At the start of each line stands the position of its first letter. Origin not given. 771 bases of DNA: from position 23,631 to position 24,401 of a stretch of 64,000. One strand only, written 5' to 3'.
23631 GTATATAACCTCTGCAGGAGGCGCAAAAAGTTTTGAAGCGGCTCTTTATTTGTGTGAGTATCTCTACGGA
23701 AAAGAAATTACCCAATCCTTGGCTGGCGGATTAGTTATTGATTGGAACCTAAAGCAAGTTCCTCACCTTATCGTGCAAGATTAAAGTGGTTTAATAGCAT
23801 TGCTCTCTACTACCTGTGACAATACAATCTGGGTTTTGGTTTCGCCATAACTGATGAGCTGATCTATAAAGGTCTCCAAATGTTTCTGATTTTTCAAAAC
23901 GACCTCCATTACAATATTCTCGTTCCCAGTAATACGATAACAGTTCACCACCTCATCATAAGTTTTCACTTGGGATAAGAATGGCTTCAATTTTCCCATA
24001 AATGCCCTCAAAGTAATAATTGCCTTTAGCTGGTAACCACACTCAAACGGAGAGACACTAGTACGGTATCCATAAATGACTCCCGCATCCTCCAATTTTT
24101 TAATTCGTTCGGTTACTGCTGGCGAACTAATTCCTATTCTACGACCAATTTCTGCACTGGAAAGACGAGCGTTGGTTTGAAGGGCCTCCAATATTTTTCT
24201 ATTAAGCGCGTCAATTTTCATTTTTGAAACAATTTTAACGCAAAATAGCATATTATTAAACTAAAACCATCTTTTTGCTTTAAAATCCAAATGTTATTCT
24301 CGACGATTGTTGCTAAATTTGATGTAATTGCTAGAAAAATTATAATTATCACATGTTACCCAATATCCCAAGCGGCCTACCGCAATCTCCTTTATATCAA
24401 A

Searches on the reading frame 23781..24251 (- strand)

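Call 6: search_protein_families(library=pfam, proteins=[window:23781-24251:-])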
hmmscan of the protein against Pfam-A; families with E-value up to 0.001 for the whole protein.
window:23781-24251:- (156 aa): 10 families
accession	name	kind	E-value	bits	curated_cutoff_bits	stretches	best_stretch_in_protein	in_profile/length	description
PF13412.12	HTH_24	-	2.9e-16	59.2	21.9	1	14-59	2-47/48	Winged helix-turn-helix DNA-binding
PF13404.12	HTH_AsnC-type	-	7.7e-16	58.1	27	1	13-54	1-42/42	AsnC-type helix-turn-helix domain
PF01037.27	AsnC_trans_reg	-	3.9e-13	49.5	25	1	87-146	9-73/73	Lrp/AsnC ligand binding domain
PF12840.13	HTH_20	-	1.2e-07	32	27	1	16-59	5-48/51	Helix-turn-helix domain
PF01047.28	MarR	-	7.2e-07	29.5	24.6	1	20-60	8-48/59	MarR family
PF12802.13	MarR_2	-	1.1e-06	29.1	27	1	20-59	10-50/61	MarR family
PF08279.18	HTH_11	-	4.3e-05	23.7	25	1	18-59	3-46/55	HTH domain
PF01022.26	HTH_5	-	0.00025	21.3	22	1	18-59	5-45/47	Bacterial regulatory protein, arsR family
PF22451.2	NirdL-like_HTH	-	0.0003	20.8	27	0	18-59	2-46/47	Siroheme decarboxylase NirDL-like HTH domain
PF01325.25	Fe_dep_repress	-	0.00067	20.2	26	0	19-57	12-50/60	Iron dependent repressor, N-terminal DNA binding domain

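Call 67: search_protein_families(library=ncbifam, proteins=[window:23781-24251:-], max_evalue=0.001)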
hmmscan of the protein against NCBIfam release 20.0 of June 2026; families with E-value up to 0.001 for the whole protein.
window:23781-24251:- (156 aa): 13 families
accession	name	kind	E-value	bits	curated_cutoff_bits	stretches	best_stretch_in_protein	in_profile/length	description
NF008384.0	PRK11179.1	equivalog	5.3e-19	68.6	227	1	9-136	3-132/153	transcriptional regulator AsnC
NF040820.1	trans_reg_LrpA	equivalog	5.2e-18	65.3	250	1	13-139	2-128/141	HTH-type transcriptional regulator LrpA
NF053758.1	ChrTpTrnRegChrS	equivalog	2.3e-17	63.2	250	1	9-133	8-132/158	chromate efflux transcriptional regulator ChrS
NF008370.0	PRK11169.1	equivalog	3.6e-17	62.5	233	1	10-153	9-159/164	leucine-responsive transcriptional regulator Lrp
NF041396.1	TranRegLrp_Halo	equivalog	3.8e-16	59.3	190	1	11-151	1-144/149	HTH-type transcriptional regulator Lrp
NF041395.1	TranRegLrpA1_Halo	equivalog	1.8e-15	57.2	250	1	11-133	1-123/142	HTH-type transcriptional regulator LrpA1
NF040947.1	trans_reg_LysM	equivalog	1.4e-14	54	180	1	13-146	1-135/136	HTH-type transcriptional regulator LysM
NF033788.1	HTH_metalloreg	subfamily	3e-05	23.7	55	1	18-63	14-59/77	metalloregulator ArsR/SmtB family transcription factor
NF040707.3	Siroheme_Dcarb_AhbB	equivalog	0.00016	21.4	125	1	33-106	17-90/146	siroheme decarboxylase subunit beta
NF038251.1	AdcR_fam_Zn_TF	equivalog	0.00047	20.4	175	0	9-78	30-98/143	zinc-dependent MarR family transcriptional regulator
NF033789.1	repress_SdpR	subfamily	0.00047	20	100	1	14-64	7-56/79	autorepressor SdpR family transcription factor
NF053814.1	teico_TcaR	equivalog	0.00064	19.8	170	0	10-60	33-83/151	MarR family transcriptional regulator TcaR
NF040708.3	Siroheme_Dcarb_AhbA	equivalog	0.00075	19.3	140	1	18-145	2-131/144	siroheme decarboxylase subunit alpha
